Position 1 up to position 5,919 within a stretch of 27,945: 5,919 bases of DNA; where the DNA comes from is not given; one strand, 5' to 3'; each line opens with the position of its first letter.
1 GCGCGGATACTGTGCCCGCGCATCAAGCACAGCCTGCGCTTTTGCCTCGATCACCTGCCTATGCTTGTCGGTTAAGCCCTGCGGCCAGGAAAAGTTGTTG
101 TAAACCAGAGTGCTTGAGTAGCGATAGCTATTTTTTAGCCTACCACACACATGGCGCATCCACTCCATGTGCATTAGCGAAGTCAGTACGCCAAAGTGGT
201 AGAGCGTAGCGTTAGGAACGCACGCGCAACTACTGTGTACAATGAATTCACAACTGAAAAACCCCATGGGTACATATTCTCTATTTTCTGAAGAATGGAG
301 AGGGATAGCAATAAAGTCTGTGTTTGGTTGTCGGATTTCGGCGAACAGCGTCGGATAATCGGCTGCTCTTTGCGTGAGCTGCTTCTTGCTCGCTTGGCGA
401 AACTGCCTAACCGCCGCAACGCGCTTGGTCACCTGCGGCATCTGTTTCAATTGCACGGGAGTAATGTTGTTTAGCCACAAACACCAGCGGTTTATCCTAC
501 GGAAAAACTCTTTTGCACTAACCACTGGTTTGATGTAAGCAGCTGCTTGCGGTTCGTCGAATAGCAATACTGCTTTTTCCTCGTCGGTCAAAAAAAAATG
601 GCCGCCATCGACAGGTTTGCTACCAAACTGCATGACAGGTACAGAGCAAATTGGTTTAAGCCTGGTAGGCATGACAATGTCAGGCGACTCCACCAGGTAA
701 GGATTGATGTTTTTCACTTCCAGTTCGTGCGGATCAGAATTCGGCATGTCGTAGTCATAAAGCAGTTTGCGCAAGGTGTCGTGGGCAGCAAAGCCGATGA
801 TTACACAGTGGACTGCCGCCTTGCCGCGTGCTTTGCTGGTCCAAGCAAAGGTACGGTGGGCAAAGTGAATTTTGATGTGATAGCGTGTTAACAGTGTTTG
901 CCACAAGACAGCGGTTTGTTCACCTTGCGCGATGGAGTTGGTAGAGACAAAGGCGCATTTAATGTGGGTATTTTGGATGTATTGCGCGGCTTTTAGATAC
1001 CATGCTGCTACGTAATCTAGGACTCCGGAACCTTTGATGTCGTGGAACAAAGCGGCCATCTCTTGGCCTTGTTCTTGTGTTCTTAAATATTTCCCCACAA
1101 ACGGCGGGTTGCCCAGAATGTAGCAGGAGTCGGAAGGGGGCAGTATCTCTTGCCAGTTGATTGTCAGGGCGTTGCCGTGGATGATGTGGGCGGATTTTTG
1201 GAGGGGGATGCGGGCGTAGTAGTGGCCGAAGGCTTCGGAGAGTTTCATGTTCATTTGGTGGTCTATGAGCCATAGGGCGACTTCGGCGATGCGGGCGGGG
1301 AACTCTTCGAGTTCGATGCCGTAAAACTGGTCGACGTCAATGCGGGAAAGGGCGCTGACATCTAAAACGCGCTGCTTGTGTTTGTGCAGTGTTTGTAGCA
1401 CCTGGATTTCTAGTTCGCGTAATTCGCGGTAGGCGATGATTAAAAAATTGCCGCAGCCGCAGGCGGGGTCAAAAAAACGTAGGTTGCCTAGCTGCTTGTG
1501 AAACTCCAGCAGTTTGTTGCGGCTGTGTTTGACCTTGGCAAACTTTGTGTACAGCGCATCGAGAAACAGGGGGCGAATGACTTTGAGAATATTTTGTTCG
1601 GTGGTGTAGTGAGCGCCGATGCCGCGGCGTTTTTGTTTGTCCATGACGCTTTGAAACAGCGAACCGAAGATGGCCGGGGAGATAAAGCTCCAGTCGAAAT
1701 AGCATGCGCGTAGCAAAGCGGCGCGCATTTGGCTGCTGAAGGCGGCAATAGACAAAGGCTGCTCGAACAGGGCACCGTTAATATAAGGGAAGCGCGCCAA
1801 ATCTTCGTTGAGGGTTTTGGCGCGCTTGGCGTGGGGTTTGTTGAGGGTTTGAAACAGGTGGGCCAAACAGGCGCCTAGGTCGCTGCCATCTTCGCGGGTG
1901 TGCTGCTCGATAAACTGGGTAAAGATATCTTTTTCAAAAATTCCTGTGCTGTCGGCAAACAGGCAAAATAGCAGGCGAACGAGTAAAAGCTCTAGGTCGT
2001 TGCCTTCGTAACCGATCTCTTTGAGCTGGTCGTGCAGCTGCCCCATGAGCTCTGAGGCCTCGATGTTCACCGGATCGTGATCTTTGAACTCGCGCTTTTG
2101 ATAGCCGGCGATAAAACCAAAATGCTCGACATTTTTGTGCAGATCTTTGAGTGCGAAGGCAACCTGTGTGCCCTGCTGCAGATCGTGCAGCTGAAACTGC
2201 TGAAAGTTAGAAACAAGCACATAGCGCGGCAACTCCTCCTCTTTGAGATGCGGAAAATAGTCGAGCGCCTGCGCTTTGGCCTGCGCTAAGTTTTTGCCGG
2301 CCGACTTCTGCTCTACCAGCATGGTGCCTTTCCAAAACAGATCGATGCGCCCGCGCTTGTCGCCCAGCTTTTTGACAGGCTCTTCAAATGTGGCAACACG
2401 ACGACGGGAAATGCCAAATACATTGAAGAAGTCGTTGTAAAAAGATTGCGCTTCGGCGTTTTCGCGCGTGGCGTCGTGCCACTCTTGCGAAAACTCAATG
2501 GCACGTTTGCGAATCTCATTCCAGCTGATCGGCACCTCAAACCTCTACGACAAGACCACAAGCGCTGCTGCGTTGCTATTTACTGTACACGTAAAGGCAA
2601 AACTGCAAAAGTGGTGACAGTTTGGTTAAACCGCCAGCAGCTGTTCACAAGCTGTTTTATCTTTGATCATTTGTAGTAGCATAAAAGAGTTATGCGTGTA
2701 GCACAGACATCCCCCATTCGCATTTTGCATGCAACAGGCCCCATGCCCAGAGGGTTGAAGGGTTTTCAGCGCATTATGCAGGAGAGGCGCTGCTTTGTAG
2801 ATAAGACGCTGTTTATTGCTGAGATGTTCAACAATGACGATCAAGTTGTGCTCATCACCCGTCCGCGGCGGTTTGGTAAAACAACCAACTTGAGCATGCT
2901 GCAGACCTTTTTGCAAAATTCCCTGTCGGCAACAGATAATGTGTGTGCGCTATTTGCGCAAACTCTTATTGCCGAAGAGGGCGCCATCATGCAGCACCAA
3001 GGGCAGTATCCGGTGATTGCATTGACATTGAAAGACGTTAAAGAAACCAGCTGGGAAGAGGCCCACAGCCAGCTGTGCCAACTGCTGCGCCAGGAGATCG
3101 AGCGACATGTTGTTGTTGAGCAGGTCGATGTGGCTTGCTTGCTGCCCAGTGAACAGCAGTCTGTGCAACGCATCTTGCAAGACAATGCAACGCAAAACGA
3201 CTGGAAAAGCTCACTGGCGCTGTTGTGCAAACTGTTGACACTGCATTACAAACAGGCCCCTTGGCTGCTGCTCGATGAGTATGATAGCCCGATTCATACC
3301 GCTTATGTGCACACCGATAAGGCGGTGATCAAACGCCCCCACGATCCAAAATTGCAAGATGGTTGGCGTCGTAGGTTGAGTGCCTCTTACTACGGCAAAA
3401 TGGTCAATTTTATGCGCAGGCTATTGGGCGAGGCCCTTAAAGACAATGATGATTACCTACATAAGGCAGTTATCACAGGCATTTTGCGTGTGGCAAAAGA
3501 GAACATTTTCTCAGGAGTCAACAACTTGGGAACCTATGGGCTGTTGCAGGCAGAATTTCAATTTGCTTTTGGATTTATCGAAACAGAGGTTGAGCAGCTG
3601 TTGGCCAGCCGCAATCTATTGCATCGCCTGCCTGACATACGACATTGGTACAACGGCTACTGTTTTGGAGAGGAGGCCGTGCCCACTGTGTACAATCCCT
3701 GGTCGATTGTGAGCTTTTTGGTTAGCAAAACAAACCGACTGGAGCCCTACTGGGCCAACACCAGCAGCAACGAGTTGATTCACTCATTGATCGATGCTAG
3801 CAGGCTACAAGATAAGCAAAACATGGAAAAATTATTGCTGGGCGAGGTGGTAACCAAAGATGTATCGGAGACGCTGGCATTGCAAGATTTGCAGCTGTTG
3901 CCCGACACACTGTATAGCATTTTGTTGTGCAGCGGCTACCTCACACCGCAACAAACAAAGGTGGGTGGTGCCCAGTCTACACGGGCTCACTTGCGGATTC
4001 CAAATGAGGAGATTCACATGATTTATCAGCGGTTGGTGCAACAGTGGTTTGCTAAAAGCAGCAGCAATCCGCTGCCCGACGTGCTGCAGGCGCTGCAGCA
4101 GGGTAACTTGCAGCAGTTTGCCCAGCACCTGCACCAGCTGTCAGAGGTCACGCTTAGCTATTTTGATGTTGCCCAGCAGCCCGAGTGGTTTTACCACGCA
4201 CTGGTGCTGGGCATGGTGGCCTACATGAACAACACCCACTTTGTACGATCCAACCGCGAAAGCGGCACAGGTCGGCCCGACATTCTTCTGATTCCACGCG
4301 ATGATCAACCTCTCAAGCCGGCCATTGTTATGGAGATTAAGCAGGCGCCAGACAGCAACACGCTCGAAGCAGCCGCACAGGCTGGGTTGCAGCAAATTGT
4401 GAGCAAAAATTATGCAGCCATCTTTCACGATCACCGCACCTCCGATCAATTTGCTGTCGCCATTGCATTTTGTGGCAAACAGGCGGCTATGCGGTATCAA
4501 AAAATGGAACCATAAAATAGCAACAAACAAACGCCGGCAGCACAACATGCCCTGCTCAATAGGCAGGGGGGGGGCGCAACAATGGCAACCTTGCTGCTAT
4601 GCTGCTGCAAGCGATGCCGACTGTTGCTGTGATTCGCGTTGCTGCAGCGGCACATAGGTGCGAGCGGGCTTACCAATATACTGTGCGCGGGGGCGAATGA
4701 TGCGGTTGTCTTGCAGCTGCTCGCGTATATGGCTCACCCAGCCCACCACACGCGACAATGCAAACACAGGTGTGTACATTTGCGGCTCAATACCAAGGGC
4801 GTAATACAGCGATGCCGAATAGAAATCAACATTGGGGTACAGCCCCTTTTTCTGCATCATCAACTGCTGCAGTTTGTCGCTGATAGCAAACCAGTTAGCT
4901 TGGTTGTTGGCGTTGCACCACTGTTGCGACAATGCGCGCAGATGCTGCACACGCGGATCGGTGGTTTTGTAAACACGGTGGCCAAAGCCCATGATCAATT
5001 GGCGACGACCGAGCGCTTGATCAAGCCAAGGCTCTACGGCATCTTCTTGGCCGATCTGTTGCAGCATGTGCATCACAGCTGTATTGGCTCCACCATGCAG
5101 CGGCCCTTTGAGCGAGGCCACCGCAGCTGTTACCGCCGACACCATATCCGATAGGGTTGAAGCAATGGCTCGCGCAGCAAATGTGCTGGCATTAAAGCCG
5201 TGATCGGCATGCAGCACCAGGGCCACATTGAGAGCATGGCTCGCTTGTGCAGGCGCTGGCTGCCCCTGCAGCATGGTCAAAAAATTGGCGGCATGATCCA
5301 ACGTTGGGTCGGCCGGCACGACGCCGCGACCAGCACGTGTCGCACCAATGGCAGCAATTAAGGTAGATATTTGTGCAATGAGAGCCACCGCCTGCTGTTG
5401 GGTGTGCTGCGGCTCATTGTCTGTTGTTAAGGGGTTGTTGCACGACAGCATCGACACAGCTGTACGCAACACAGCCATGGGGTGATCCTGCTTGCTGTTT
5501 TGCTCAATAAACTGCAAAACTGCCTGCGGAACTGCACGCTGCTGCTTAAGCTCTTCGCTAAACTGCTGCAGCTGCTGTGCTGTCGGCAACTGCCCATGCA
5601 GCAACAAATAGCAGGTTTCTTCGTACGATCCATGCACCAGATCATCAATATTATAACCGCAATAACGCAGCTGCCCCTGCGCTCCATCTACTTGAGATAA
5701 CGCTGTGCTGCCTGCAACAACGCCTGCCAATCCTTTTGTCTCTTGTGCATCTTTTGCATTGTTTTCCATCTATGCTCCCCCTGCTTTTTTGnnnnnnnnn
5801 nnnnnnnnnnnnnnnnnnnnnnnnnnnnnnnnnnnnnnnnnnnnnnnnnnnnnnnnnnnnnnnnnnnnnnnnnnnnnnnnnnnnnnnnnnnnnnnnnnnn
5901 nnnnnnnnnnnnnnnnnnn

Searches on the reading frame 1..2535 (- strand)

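Call 5: search_protein_families(library=pfam, proteins=[window:1-2535:-])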
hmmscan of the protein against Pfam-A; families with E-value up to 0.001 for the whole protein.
window:1-2535:- (845 aa): 6 families
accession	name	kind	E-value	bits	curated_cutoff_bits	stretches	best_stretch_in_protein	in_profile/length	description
PF20473.4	MmeI_Mtase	-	9.8e-97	323.6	27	1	334-593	3-258/259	MmeI, DNA-methyltransferase domain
PF20466.3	MmeI_TRD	-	6.7e-70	235.1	27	1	617-819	2-206/207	MmeI, target recognition domain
PF20464.3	MmeI_N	-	1.8e-44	152.6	27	1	11-173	2-180/181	MmeI, N-terminal domain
PF20465.4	MmeI_hel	-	2e-24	86.6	27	1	180-257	2-75/75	MmeI, helicase spacer domain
PF02384.22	N6_Mtase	-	0.0001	22.2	20.4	1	353-500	49-153/311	N-6 DNA Methylase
PF07669.17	Eco57I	-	0.00087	19.9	25.3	0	403-555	2-160/171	Eco57I restriction-modification methylase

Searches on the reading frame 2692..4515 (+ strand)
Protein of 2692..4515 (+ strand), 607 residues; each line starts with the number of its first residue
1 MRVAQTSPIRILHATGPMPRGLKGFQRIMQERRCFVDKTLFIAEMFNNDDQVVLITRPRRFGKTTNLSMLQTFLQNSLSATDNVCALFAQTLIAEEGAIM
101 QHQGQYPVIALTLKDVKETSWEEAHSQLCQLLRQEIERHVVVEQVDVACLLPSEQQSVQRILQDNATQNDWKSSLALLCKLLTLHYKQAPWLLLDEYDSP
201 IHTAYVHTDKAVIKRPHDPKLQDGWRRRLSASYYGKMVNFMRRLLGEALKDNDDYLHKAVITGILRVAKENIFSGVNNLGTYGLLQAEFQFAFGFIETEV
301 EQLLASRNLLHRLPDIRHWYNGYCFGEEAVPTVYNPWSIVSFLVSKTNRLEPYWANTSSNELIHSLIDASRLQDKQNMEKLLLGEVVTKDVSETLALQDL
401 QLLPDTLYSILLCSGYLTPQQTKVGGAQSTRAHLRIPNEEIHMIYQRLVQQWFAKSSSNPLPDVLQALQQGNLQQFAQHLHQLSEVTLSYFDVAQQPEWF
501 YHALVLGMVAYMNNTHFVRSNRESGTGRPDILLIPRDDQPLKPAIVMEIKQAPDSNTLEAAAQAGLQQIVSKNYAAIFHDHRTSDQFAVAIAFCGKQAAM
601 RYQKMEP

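Call 5: search_protein_families(library=pfam, proteins=[window:2692-4515:+])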
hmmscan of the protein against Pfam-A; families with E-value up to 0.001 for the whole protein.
window:2692-4515:+ (607 aa): 2 families
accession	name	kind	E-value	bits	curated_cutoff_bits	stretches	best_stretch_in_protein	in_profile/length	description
PF09820.16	AAA-ATPase_like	-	4.9e-36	124.9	26.1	1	19-273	1-201/201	Predicted AAA-ATPase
PF08011.17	PDDEXK_9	-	2.7e-13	50.2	25.5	1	497-598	2-100/105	PD-(D/E)XK nuclease superfamily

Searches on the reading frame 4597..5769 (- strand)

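Call 5: search_protein_families(library=pfam, proteins=[window:4597-5769:-])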
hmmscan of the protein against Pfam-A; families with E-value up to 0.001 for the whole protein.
window:4597-5769:- (390 aa): 1 family
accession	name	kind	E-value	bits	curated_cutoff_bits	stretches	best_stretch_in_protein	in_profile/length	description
PF00285.26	Citrate_synt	-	1.6e-133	445.6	27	1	13-361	1-357/357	Citrate synthase, C-terminal domain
